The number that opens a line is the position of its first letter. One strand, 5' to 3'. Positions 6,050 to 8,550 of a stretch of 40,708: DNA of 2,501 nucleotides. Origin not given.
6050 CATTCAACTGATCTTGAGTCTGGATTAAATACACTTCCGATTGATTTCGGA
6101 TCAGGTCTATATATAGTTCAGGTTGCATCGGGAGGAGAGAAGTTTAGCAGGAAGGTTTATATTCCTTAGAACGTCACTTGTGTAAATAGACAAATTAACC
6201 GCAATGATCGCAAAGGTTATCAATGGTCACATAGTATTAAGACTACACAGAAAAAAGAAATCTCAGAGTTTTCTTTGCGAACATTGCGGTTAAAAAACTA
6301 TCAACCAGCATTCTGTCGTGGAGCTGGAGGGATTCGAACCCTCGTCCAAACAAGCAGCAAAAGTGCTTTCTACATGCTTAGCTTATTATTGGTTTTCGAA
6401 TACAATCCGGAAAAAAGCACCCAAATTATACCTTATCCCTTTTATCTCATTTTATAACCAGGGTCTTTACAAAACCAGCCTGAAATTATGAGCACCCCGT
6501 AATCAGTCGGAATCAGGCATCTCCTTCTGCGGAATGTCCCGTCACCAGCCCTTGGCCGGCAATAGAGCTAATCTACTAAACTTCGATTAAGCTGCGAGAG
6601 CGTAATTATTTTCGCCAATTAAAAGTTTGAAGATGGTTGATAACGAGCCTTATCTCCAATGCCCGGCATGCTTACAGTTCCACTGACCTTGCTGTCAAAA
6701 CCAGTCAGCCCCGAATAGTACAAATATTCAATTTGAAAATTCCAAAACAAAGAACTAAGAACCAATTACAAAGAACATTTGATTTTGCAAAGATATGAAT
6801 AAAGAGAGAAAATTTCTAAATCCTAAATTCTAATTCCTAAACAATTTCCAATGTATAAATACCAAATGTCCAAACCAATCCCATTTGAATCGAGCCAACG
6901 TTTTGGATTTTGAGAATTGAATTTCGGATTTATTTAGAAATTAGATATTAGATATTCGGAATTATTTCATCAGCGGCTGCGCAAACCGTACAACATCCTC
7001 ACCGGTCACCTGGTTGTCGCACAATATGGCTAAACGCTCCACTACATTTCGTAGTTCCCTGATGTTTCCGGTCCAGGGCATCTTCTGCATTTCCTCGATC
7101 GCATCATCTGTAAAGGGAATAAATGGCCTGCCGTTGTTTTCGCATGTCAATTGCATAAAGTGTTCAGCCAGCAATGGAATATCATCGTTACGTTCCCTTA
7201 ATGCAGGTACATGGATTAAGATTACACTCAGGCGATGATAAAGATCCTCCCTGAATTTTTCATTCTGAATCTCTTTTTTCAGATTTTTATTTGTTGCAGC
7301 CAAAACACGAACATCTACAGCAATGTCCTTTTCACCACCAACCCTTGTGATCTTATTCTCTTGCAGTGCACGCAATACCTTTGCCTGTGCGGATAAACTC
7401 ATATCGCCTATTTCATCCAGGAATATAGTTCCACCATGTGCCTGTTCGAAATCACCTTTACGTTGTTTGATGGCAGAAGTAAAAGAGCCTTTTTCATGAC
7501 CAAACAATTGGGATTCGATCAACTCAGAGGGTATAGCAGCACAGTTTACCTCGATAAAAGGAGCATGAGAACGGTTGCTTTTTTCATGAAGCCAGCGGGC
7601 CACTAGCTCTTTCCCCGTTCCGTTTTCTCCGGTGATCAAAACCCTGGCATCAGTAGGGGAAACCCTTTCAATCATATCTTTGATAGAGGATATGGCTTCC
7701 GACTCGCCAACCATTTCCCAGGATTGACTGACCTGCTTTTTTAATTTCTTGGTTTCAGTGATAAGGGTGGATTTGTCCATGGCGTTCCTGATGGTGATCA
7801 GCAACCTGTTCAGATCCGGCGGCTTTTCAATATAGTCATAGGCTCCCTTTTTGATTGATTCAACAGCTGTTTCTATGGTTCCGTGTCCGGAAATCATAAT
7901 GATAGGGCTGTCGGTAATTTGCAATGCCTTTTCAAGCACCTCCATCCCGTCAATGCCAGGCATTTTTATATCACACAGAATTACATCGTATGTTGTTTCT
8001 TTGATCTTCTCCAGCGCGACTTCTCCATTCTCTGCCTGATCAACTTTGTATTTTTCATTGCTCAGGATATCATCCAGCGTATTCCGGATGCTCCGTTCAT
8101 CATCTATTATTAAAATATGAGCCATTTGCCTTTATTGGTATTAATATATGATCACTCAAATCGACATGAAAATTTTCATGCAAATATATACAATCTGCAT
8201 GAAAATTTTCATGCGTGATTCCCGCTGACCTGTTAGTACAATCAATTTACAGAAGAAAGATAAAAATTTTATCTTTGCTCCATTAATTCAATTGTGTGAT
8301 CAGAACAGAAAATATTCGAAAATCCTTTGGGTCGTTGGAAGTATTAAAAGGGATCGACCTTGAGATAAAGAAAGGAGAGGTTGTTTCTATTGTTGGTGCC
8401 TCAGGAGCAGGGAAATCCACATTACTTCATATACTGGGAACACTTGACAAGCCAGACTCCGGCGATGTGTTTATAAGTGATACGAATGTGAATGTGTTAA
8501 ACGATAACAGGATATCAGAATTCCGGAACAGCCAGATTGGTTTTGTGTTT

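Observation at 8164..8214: Twin perfect 16-bp dyads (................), three helical turns apart, in the divergent promoter region of the sigma-54 activator and lolD-like genes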

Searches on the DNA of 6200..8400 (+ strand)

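Call 32: search_rna_families(source=window, start=6200, end=8400, threshold=evalue, max_evalue=1)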
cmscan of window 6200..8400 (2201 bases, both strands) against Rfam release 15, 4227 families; matches with E-value up to 1: 15.
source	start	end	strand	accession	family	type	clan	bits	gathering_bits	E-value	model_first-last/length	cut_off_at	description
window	6316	6712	-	RF00023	tmRNA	Gene;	CL00001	149.3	47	3.6e-60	1-374/374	no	transfer-messenger RNA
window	8164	8213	-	RF04252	mir-8186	Gene; miRNA;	-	27.3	80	0.0034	1-61/61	no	mir-8186 microRNA precursor family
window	8164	8214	-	RF04176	mir-3149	Gene; miRNA;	-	26.8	100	0.031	1-83/83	no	mir-3149 microRNA precursor family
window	8165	8213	-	RF04255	MIR8001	Gene; miRNA;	-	26.3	90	0.036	12-54/67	no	MIR8001 microRNA precursor family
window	8160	8220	+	RF04252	mir-8186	Gene; miRNA;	-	26.1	80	0.0076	1-61/61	no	mir-8186 microRNA precursor family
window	8165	8213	+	RF04255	MIR8001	Gene; miRNA;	-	24.3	90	0.12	12-54/67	no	MIR8001 microRNA precursor family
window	8157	8220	-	RF03716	mir-7131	Gene; miRNA;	-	23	74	0.13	1-84/84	no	mir-7131 microRNA precursor family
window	6200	6377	-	RF04321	tmRNA_permuted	Gene;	-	22.8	47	0.045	1-87/213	3'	permuted transfer-messenger RNA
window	8165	8213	-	RF04056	mir-982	Gene; miRNA;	-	22.5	70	0.66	18-73/89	no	mir-982 microRNA precursor family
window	8162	8215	+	RF04140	mir-3118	Gene; miRNA;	-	22.3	89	0.33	1-76/76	no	mir-3118 microRNA precursor family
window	8164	8214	+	RF04176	mir-3149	Gene; miRNA;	-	22.1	100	0.49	1-83/83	no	mir-3149 microRNA precursor family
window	8166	8212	-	RF04241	mir-5014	Gene; miRNA;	-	20.7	101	0.47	1-123/123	no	mir-5014 microRNA precursor family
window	6327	6343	+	RF04351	Plastid-psbl-rps4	Cis-reg;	-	20.5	68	0.37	9-25/53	no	Plastid-psbl-rps4 3UTR RNA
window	8164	8214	-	RF04209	MIR7533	Gene; miRNA;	-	20.1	230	0.4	1-249/249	no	MIR7533 microRNA precursor family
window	6587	6749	-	RF04321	tmRNA_permuted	Gene;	-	17.9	47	0.6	1-213/213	no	permuted transfer-messenger RNA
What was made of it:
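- On Known structured RNA (Rfam): Only sub-threshold miRNA-precursor hairpin matches, at most 27 bits against cut-offs of 70-230 (call 32).
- No Rfam family matches; only sub-threshold miRNA-hairpin hits appear (call 32).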

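Call 40: search_dna_similar(query=window:8140-8240:+, collection=phages, mode=distant, max_evalue=1, max_rows=15)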
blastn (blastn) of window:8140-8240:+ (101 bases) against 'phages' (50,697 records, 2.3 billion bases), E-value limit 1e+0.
Records with a match: 1; places in all: 1; records where one place covers at least 80% of the query: 0.
Best place of each record, by identity: 80-90% 1.
By first word of the organism name: Enterocloster 1.
By host as written in the record: Enterocloster bolteae Q14 1.
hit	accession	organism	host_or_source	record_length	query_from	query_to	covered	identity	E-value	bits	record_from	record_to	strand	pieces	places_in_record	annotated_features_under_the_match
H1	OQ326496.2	Enterocloster phage PMBT24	Enterocloster bolteae Q14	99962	29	62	34%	86.5%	3e-1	39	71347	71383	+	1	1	hypothetical protein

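Call 41: search_dna_similar(query=window:8140-8240:+, collection=plasmids, mode=distant, max_evalue=1, max_rows=15)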
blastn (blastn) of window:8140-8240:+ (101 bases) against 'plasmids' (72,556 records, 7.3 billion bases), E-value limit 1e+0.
Records with a match: 3; places in all: 3; records where one place covers at least 80% of the query: 0.
Best place of each record, by identity: 80-90% 3.
By first word of the organism name: Bacillus 1; Klebsiella 1; Fusobacterium 1.
By predicted mobility (MOB-suite, as given by PLSDB): non-mobilizable 2; mobilizable 1.
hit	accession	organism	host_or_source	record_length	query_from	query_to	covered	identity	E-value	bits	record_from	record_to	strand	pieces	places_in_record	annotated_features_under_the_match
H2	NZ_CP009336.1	Bacillus thuringiensis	-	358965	1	49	49%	81.6%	8e-1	40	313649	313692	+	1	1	amino acid adenylation domain-containing protein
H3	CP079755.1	Klebsiella grimontii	cell culture,urine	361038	1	49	49%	81.6%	8e-1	40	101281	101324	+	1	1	none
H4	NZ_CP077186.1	Fusobacterium animalis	Homo sapiens,resected colorectal tumor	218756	25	73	49%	80.0%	8e-1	39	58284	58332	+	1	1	smc: chromosome segregation protein SMC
